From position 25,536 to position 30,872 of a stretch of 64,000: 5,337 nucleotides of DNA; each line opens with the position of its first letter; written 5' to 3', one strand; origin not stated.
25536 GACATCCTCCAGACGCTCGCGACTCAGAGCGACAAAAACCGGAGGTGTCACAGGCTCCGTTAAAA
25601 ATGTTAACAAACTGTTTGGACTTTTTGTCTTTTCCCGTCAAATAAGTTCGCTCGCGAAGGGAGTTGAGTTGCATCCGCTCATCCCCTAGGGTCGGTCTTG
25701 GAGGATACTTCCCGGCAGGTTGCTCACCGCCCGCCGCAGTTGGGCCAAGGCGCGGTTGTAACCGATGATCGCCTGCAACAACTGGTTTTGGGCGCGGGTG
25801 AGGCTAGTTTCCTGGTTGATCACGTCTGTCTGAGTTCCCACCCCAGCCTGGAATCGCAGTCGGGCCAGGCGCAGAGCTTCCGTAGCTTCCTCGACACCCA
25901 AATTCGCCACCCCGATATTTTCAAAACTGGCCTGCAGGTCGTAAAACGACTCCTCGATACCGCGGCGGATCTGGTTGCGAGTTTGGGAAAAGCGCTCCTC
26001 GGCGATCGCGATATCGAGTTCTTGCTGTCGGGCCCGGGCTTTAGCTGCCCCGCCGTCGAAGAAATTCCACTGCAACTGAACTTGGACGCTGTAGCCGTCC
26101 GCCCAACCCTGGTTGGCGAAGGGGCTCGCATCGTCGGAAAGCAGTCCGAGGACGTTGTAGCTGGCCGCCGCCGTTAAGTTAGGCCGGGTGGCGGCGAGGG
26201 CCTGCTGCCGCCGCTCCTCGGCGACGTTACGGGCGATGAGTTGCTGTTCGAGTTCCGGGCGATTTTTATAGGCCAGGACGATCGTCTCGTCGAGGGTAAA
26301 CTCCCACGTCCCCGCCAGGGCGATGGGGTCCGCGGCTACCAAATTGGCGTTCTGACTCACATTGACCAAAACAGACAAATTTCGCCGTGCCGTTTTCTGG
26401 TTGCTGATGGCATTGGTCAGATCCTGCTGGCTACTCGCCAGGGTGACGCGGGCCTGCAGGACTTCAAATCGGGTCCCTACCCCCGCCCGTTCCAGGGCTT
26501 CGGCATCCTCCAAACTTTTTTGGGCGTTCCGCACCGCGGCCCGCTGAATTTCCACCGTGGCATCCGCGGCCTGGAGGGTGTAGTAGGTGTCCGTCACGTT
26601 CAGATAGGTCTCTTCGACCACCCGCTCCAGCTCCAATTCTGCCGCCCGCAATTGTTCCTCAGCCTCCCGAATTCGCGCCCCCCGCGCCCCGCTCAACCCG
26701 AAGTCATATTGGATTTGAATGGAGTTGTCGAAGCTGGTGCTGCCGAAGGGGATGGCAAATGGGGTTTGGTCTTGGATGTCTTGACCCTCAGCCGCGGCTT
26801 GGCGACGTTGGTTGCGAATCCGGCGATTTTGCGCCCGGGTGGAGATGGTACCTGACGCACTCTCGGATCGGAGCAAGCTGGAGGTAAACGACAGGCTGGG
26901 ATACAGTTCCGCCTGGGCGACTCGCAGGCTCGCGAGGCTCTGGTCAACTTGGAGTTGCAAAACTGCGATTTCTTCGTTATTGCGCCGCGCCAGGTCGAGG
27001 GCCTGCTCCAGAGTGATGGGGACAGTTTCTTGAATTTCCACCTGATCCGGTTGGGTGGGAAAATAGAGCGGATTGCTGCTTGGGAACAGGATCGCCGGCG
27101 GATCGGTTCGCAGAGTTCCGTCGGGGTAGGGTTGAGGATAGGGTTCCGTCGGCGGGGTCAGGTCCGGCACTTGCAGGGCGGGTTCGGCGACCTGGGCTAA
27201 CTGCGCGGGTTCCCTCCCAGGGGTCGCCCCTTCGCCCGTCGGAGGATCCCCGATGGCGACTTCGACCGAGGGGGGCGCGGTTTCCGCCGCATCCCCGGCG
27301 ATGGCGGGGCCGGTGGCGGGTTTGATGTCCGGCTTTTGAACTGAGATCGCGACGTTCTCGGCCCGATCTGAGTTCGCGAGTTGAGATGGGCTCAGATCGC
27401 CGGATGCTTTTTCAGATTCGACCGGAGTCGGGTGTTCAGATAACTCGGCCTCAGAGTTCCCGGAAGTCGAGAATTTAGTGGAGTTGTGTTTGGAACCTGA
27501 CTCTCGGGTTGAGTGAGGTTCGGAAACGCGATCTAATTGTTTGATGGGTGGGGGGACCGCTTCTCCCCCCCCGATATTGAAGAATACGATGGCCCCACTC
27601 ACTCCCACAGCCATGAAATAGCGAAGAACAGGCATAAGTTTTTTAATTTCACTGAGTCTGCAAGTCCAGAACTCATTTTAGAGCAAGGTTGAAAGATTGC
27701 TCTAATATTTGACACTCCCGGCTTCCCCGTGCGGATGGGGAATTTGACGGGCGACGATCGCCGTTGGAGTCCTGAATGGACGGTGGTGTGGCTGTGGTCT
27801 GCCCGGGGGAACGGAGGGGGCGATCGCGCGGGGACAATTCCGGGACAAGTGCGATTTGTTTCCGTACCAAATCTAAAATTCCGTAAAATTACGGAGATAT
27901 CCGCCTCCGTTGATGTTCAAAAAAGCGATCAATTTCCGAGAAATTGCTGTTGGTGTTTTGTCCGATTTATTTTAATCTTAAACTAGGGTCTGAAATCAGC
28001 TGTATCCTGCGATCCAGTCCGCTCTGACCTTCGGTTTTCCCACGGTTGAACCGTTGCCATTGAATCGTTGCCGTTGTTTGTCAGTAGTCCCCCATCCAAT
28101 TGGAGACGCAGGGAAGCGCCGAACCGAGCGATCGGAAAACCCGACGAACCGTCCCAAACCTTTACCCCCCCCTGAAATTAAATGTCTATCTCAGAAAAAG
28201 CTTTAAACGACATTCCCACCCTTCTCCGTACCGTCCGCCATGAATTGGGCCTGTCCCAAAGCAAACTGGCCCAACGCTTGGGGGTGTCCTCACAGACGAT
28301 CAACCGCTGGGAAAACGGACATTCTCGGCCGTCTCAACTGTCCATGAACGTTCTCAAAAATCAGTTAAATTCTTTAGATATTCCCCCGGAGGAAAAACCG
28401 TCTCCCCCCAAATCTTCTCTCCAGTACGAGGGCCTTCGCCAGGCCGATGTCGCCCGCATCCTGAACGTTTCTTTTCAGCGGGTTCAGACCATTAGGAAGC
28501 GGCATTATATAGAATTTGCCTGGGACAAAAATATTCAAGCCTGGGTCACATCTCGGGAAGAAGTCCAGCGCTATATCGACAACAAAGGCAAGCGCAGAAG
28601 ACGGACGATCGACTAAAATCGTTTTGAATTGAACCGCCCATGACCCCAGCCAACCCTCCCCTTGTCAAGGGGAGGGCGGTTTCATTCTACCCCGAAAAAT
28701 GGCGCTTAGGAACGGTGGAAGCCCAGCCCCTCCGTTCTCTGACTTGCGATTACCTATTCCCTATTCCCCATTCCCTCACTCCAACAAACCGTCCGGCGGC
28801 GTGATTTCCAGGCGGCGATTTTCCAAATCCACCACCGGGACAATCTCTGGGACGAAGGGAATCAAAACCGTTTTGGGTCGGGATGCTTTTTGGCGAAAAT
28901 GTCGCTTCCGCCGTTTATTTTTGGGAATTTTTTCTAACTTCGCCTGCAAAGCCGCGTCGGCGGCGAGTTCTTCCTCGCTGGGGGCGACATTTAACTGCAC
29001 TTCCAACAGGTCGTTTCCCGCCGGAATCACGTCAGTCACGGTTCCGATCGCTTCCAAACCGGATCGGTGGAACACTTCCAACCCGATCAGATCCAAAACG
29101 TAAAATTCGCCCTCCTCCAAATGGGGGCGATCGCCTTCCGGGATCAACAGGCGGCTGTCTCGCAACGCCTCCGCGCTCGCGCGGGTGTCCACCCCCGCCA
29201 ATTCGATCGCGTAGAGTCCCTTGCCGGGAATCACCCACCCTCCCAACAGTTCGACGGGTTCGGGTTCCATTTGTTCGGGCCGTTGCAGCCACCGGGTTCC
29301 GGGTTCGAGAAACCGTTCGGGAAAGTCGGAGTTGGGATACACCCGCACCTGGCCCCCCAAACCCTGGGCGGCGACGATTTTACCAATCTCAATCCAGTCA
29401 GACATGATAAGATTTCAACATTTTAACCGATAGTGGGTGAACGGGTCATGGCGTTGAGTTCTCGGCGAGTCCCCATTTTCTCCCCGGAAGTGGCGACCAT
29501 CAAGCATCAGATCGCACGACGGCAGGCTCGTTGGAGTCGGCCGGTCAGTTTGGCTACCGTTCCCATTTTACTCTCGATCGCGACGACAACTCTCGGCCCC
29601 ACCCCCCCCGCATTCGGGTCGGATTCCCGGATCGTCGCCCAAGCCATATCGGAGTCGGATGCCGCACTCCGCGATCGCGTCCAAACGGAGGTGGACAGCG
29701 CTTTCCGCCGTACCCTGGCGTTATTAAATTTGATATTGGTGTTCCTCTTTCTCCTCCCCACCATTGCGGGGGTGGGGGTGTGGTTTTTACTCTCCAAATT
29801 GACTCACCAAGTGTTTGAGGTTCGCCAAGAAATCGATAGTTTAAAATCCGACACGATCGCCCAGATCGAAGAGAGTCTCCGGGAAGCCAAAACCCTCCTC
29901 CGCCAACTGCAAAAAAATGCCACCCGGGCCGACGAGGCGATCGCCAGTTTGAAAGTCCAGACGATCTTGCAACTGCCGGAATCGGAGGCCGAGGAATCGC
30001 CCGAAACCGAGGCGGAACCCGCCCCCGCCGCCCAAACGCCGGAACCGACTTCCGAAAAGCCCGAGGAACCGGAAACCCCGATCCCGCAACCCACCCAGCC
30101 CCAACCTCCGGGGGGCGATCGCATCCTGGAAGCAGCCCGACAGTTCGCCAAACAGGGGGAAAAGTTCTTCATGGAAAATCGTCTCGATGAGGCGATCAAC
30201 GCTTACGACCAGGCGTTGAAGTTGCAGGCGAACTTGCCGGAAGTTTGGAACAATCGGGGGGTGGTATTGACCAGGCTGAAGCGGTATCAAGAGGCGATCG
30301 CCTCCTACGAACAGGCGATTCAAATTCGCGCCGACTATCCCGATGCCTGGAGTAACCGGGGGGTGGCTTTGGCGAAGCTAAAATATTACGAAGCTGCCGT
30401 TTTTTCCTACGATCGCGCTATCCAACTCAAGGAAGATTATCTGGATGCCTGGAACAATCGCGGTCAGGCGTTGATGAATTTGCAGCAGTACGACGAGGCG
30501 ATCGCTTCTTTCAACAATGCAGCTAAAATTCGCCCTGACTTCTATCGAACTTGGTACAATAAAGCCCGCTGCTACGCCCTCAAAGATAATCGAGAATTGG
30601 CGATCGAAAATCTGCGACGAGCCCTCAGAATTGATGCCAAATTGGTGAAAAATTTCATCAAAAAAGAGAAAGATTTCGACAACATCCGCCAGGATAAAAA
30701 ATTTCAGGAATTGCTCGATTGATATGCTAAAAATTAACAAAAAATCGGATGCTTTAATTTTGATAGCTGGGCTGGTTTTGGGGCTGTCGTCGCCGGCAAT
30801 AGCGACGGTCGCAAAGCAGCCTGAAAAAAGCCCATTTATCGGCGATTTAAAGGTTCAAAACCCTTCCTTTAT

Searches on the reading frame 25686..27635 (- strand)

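Call 9: search_protein_families(library=pfam, proteins=[window:25686-27635:-], max_evalue=0.001)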
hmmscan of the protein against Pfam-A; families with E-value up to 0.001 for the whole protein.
window:25686-27635:- (649 aa): 1 family
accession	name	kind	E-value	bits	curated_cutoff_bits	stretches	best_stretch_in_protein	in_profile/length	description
PF02321.23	OEP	-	1.5e-61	207.9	22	2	448-636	1-185/187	Outer membrane efflux protein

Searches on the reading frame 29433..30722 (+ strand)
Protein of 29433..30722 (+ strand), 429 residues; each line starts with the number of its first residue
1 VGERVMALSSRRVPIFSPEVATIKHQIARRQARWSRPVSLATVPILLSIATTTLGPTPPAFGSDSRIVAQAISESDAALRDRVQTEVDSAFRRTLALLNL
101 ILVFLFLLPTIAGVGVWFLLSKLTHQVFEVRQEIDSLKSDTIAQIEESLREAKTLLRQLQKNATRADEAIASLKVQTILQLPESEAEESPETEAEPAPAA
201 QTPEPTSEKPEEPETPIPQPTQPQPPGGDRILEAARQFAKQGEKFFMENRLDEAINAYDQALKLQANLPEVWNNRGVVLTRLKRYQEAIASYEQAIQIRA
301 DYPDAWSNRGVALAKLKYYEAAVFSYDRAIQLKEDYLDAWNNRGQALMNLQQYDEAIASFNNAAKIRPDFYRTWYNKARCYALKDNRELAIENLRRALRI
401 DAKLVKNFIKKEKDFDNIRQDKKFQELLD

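Call 10: search_protein_families(library=pfam, proteins=[window:29433-30722:+], max_evalue=0.001)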
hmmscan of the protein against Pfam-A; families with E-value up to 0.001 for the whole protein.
window:29433-30722:+ (429 aa): 14 families
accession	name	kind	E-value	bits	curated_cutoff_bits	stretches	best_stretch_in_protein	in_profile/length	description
PF00515.34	TPR_1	-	2.1e-36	122.7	27.8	4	338-370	2-34/34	Tetratricopeptide repeat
PF13414.12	TPR_11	-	3e-35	120.1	26.8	4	280-316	5-41/42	TPR repeat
PF07719.23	TPR_2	-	9.7e-32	106.9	27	3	338-369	2-33/34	Tetratricopeptide repeat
PF13181.12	TPR_8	-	2.7e-29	99.3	25.7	4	338-369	2-33/34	Tetratricopeptide repeat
PF13432.12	TPR_16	-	9.8e-16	58.3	32.7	2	249-303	11-65/65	Tetratricopeptide repeat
PF13431.12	TPR_17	-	1.4e-15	56.6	24.4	1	257-290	1-34/34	Tetratricopeptide repeat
PF13424.12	TPR_12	-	2e-15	57.2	30.1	2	270-334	4-76/77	Tetratricopeptide repeat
PF13371.12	TPR_9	-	7.8e-14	51.9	35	1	248-305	8-65/73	Tetratricopeptide repeat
PF13428.12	TPR_14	-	5.9e-11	42.4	23.5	1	338-379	2-43/44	Tetratricopeptide repeat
PF14559.12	TPR_19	-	7e-11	42.7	25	2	351-403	5-57/68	Tetratricopeptide repeat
PF01239.28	PPTA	-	2.1e-07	30.7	29.5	0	251-282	1-32/32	Protein prenyltransferase alpha subunit repeat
PF13176.12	TPR_7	-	1.5e-06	28.3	27.9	0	276-304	6-34/36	Tetratricopeptide repeat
PF12895.13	ANAPC3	-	3.4e-05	24.5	27.2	0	318-382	4-67/82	Anaphase-promoting complex, cyclosome, subunit 3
PF23914.1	TPR_CcmH_CycH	-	0.00062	20.1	42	0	335-370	48-83/158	Cytochrome c-type biogenesis protein H TPR domain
